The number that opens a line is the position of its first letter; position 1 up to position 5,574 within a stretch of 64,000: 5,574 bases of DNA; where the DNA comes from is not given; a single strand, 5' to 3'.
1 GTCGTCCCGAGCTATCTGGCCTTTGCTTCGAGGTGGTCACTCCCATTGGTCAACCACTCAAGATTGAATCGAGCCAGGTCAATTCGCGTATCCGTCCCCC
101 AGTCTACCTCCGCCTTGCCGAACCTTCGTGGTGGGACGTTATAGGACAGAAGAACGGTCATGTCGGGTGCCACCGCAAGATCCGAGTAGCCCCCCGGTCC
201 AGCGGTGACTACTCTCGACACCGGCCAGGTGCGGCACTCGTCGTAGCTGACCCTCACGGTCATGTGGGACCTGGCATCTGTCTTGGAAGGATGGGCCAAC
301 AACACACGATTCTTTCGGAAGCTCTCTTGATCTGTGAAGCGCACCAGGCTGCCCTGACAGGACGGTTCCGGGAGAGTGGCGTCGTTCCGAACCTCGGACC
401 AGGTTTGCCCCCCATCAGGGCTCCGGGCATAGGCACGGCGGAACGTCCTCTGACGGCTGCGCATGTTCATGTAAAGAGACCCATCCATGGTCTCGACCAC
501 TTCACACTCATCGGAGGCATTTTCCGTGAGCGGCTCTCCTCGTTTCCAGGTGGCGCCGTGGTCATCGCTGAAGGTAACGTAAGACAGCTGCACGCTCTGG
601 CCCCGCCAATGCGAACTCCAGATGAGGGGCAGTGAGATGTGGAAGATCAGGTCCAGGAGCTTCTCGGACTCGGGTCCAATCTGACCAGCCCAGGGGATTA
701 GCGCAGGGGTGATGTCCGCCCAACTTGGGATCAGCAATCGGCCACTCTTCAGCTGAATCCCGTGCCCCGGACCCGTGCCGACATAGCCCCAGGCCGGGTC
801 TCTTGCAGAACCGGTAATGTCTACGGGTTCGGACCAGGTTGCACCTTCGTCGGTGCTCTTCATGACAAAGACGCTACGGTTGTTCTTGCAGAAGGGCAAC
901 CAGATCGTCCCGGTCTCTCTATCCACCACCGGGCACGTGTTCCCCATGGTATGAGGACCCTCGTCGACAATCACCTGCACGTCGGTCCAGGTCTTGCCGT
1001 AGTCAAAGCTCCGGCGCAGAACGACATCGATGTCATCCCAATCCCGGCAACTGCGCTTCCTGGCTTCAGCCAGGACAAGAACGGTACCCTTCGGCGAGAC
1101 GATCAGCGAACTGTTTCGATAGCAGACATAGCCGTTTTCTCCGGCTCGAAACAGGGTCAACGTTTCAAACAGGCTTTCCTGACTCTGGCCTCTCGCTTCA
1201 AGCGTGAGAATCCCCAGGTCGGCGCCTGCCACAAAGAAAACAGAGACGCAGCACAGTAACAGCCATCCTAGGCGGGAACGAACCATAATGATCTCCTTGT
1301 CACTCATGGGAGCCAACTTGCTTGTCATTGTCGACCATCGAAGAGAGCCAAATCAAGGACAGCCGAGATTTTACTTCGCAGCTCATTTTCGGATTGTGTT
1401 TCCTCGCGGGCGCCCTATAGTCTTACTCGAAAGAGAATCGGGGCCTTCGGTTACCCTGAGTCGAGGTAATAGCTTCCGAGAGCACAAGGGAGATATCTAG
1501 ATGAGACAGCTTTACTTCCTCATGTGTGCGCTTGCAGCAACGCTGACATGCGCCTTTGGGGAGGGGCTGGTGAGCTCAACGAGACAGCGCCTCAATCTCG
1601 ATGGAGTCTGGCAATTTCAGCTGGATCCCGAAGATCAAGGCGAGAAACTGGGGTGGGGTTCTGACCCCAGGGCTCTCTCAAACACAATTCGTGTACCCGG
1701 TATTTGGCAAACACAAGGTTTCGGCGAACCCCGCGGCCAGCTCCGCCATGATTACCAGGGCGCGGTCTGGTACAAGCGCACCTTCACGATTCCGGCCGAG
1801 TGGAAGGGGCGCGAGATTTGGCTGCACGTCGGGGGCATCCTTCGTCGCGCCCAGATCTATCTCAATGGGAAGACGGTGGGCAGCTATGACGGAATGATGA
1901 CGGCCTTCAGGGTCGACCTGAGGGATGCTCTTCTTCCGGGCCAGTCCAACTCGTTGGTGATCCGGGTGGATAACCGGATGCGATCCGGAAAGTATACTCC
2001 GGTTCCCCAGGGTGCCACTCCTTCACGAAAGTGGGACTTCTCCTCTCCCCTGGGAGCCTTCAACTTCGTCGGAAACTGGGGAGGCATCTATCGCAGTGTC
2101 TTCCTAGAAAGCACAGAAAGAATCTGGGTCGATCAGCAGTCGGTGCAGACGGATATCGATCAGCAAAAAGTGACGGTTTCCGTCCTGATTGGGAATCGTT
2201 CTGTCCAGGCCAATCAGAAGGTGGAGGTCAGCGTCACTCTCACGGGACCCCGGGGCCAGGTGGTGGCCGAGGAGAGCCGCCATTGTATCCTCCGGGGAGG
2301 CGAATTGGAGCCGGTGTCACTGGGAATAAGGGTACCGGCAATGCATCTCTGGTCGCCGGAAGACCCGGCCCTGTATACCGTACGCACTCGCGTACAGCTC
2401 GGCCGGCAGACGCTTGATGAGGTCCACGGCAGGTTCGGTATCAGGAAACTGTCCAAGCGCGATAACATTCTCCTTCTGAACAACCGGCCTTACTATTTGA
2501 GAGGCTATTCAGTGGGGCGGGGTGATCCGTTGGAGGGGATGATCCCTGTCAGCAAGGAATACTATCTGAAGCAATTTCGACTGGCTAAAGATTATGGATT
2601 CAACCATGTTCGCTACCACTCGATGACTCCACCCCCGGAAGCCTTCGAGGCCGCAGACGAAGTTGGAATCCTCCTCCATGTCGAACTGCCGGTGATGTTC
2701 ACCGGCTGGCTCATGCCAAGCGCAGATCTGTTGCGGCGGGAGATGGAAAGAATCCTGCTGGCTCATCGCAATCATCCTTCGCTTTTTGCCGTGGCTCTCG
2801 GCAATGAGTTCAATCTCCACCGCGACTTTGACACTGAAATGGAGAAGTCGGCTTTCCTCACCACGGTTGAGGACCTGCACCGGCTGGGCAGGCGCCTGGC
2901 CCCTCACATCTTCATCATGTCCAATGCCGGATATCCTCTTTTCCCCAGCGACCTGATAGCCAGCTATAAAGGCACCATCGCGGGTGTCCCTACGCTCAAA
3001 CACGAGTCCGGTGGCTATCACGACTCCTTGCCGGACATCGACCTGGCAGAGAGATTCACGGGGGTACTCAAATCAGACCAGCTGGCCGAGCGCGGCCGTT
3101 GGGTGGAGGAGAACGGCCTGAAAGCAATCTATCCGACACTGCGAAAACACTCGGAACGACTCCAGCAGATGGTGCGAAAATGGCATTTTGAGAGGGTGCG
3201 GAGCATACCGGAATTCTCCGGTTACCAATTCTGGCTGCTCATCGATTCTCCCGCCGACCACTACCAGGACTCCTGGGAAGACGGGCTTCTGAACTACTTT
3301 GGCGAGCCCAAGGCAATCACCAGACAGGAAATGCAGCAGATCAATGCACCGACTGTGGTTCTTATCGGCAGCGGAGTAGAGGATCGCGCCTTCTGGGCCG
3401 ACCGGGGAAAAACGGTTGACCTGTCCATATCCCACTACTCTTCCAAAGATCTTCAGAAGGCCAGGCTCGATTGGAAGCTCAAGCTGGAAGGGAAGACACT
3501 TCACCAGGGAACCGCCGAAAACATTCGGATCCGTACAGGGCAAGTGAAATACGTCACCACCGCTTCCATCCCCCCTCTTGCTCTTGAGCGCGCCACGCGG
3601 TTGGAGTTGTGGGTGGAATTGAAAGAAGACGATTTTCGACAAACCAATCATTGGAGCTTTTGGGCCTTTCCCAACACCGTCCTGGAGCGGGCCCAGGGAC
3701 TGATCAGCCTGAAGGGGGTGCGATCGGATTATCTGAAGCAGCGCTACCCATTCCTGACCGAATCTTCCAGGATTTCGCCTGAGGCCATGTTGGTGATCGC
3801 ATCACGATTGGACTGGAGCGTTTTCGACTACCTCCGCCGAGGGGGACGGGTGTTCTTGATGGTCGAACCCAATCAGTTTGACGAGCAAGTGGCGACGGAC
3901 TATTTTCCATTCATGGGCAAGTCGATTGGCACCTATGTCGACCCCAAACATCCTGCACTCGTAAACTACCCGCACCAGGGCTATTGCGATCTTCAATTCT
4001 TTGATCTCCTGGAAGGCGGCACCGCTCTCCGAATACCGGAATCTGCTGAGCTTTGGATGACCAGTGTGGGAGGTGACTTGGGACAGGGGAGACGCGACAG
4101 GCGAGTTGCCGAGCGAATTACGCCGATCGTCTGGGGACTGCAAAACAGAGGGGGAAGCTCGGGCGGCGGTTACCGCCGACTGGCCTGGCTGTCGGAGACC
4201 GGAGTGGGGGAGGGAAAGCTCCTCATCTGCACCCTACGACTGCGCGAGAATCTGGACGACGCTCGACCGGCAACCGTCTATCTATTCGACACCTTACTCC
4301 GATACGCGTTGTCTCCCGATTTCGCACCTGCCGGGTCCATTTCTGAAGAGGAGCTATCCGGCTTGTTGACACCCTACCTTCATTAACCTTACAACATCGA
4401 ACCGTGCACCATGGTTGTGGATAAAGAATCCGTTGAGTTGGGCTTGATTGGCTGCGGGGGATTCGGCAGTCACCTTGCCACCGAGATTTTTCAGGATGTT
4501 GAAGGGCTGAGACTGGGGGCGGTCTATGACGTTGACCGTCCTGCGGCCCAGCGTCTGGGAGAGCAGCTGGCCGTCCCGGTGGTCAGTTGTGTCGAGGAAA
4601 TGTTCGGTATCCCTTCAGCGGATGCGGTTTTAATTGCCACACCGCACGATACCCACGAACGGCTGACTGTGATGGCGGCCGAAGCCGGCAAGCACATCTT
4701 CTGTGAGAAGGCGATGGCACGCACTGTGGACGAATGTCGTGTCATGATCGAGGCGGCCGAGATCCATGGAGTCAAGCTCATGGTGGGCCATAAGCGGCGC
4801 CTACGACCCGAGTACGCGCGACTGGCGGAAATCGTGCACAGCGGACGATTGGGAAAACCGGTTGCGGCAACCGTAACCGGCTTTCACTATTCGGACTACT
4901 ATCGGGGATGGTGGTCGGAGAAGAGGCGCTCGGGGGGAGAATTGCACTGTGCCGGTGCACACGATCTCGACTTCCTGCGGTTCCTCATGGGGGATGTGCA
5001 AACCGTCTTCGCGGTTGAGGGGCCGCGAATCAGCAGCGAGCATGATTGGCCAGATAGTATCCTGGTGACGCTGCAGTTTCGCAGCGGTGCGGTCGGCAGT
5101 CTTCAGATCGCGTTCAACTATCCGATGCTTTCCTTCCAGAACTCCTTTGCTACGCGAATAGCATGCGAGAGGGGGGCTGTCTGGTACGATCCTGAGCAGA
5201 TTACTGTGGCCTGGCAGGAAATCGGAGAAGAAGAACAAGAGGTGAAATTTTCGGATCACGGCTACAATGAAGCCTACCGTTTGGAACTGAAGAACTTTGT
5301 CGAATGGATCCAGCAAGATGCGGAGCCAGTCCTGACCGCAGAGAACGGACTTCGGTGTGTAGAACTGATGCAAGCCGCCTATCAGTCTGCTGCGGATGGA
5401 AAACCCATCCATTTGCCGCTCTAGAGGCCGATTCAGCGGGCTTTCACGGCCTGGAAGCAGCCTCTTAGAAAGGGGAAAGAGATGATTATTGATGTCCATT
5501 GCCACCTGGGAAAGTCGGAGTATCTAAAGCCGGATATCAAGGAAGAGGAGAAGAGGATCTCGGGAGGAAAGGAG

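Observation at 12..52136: Three-fold GH33 sialidase expansion together with a BNR protein, a deacetylase fusion and a DHDPS-family lyase in an Acidobacteria-like genome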

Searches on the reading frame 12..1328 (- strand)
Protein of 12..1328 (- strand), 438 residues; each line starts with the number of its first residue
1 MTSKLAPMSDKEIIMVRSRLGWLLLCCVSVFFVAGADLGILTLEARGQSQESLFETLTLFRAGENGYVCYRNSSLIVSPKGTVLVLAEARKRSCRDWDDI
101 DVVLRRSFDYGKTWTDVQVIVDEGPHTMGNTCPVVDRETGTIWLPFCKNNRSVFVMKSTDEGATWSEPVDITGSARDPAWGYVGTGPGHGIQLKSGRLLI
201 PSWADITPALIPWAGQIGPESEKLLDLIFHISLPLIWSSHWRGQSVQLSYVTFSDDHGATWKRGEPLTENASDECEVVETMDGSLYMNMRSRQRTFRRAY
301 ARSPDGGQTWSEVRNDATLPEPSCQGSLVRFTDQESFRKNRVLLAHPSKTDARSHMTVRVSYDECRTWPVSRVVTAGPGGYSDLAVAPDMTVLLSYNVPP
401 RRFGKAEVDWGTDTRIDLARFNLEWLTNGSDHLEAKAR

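Call 3: search_protein_families(library=pfam, proteins=[window:12-1328:-], max_evalue=0.01)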
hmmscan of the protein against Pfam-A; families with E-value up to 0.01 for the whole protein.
window:12-1328:- (438 aa): 6 families
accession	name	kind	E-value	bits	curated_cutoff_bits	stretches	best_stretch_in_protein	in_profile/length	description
PF13088.12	BNR_2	-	5.9e-32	111.6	31.4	1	98-389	14-272/277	BNR repeat-like domain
PF13859.12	BNR_3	-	9.1e-16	58.6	27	1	78-373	6-278/308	BNR repeat-like domain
PF24316.1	Tli3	-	7e-08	33.3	27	0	66-118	47-100/129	T6SS Tli3 immunity protein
PF02012.26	BNR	-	8.3e-08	31.5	27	0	253-263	2-12/12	BNR/Asp-box repeat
PF15902.12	Sortilin-Vps10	-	4.7e-05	22.8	33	0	251-368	3-109/446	Sortilin, neurotensin receptor 3,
PF21471.3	Reelin_subrepeat-B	-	9.8e-05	22.6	27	0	249-297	60-105/127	Reelin subrepeat B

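Call 4: search_protein_families(library=ncbifam, proteins=[window:12-1328:-], max_evalue=0.01)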
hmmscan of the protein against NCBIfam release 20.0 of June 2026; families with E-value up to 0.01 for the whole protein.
window:12-1328:- (438 aa): 2 families
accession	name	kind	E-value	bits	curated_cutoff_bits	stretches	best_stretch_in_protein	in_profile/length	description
NF052328.1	NeuramTDE0471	equivalog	2e-08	33.4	900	1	70-144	140-220/538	neuraminidase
NF040591.1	choice_anch_O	subfamily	0.0073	14.9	125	0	152-174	538-560/670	choice-of-anchor O protein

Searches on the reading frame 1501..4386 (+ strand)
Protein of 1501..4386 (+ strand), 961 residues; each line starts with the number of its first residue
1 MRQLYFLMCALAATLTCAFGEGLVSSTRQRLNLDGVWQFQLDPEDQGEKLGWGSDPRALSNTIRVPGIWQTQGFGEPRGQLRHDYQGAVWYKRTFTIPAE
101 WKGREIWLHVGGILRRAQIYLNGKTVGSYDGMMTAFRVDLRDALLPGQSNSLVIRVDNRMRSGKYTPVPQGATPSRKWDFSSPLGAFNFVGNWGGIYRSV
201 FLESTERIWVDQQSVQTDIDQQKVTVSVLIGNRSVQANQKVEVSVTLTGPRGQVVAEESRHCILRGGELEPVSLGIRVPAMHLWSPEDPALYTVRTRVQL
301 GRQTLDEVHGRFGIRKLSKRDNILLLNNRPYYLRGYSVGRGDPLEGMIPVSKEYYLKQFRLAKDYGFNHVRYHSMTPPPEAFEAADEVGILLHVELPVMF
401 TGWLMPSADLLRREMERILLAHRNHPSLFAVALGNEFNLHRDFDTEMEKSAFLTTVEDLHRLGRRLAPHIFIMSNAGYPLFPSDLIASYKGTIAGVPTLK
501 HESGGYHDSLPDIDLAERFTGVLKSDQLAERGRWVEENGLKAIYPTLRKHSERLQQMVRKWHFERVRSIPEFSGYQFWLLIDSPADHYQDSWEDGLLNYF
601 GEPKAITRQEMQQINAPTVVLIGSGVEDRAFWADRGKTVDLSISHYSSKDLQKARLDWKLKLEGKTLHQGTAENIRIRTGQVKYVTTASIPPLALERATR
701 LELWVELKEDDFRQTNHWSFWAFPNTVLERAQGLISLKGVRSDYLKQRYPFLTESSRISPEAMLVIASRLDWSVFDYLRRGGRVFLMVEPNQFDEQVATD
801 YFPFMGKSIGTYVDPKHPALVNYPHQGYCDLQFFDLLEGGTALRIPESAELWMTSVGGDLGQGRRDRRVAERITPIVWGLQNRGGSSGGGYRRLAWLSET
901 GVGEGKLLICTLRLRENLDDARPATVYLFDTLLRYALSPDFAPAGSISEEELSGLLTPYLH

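Call 11: search_protein_families(library=pfam, proteins=[window:1501-4386:+], max_evalue=0.001)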
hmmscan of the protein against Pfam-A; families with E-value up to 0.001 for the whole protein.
window:1501-4386:+ (961 aa): 3 families
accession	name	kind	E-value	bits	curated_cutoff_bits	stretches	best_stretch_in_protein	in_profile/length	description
PF02837.24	Glyco_hydro_2_N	-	1.4e-15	58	28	1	32-165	3-141/169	Glycosyl hydrolases family 2, sugar binding domain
PF00703.27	Glyco_hydro_2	-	2.4e-14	54.5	23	1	212-315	5-109/109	Glycosyl hydrolases family 2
PF22666.2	Glyco_hydro_2_N2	-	3e-11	44.1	27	1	88-164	49-125/167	Glycosyl hydrolase 2 galactose-binding domain-like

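Call 87: search_protein_families(library=ncbifam, proteins=[window:1501-4386:+], max_evalue=0.00001)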
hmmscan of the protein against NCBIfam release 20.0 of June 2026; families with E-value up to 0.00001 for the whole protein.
window:1501-4386:+ (961 aa): 12 families
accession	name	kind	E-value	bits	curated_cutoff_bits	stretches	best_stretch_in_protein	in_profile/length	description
NF049890.1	Bet1-4galacdseBT4151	equivalog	1.3e-89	301.4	1500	3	83-436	103-449/952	exo-beta-1,4-galactosidase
NF007538.0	PRK10150.1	equivalog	2.5e-46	158.2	544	1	25-397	7-360/607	beta-glucuronidase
NF041462.1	GalA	equivalog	5.3e-46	157.1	900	2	194-440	164-408/763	beta-galactosidase GalA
NF041463.1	GalB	equivalog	1.4e-36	125.7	900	2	194-438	216-480/869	beta-galactosidase GalB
NF052611.1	beta_gal_Bga2A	equivalog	2.7e-29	101.8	999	2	194-392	199-396/1007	beta-galactosidase, LacZ type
NF050095.1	BetGlucuronLacZ4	equivalog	1.5e-27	96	950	1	26-446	12-417/666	beta-glucuronidase LacZ4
NF049877.1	GlucurArabfur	equivalog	6.4e-27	93.6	1800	1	24-447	363-780/1400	beta-d-glucuronidase/beta-L-arabinofuranosidase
NF007666.0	PRK10340.1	equivalog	2.8e-26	91.7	1284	2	194-443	195-456/1030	beta-galactosidase subunit alpha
NF041100.1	betagal_LacZ_Ttogales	equivalog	2.5e-24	85.1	2000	1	81-437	102-443/1090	beta-galactosidase LacZ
NF007074.0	PRK09525.1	subfamily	7.5e-20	70.3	1221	1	194-437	207-463/1027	beta-galactosidase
NF049891.1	Bet1-4galacdseBT4156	equivalog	3.9e-18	64.8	1700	1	62-447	46-418/946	exo-beta-1,4-galactosidase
NF045579.1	rhamnoside_JR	domain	1.9e-07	31.3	50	1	85-159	38-111/123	glycosylhydrolase-like jelly roll fold domain-containing protein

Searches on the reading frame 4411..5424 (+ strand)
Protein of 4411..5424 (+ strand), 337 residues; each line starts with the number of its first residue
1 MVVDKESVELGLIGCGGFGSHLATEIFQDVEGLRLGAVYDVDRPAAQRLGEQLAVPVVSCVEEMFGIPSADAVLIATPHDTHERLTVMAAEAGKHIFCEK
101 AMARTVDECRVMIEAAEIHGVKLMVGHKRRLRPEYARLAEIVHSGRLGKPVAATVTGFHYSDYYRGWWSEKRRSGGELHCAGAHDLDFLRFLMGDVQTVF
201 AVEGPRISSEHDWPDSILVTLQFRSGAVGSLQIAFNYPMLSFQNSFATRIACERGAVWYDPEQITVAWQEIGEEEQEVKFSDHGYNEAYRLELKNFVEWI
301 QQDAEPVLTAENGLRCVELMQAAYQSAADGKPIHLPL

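Call 11: search_protein_families(library=pfam, proteins=[window:4411-5424:+], max_evalue=0.001)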
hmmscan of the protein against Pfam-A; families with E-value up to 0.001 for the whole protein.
window:4411-5424:+ (337 aa): 4 families
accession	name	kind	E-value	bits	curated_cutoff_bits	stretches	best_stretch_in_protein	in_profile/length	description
PF02894.22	GFO_IDH_MocA_C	-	6.5e-26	91.9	22.9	1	141-335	3-218/218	Oxidoreductase family, C-terminal alpha/beta domain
PF01408.29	GFO_IDH_MocA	-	2.1e-25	90.2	24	1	10-127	3-120/120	Oxidoreductase family, NAD-binding Rossmann fold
PF22725.1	GFO_IDH_MocA_C3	-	1.2e-17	64.5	27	1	135-256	1-122/124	GFO/IDH/MocA C-terminal domain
PF02254.24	TrkA_N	-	0.001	19.8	23.8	0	13-108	4-99/116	TrkA-N domain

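Call 30: search_protein_families(library=ncbifam, proteins=[window:4411-5424:+], max_evalue=0.001)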
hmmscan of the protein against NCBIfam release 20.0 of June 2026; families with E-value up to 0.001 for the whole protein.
window:4411-5424:+ (337 aa): 11 families
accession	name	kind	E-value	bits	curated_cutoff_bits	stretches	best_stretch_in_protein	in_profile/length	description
TIGR04380.1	myo_inos_iolG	equivalog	8.1e-52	176.1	355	1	8-333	2-329/330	inositol 2-dehydrogenase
NF040723.1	UDP-GlcNAcDh_Arch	equivalog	8.4e-32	110.9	450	1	9-327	2-301/302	UDP-N-acetylglucosamine 3-dehydrogenase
NF052679.1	InsChiInosDhIolG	equivalog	3.3e-25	88.8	540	1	8-306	3-297/343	bifunctional inositol 2-dehydrogenase/D-chiro-inositol 1-dehydrogenase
NF052479.1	LevoglcsnDh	equivalog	4.2e-23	81.6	650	1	63-202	67-211/386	levoglucosan dehydrogenase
NF041392.1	XylDh_Gfo6_Halo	equivalog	1.9e-20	73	350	1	6-334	15-349/350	D-xylose 1-dehydrogenase Gfo6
NF008607.0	PRK11579.1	subfamily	3.5e-18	65.7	330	1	6-195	3-191/346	oxidoreductase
NF058561.1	BT_2158_fam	equivalog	2.4e-11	42.9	750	1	62-149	87-176/487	glycoside 3-dehydrogenase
NF007574.0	PRK10206.1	equivalog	6.6e-10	38.5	352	1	56-199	52-193/345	oxidoreductase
NF058563.1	BT_2159_fam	equivalog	3.2e-06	26.4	650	1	9-242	2-231/350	disaccharide 3-dehydrogenase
NF009830.0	PRK13304.1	equivalog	3.3e-05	23.5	267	1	9-95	3-87/265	aspartate dehydrogenase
NF009825.0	PRK13302.1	equivalog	0.00087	18.8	253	0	6-123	5-119/271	aspartate dehydrogenase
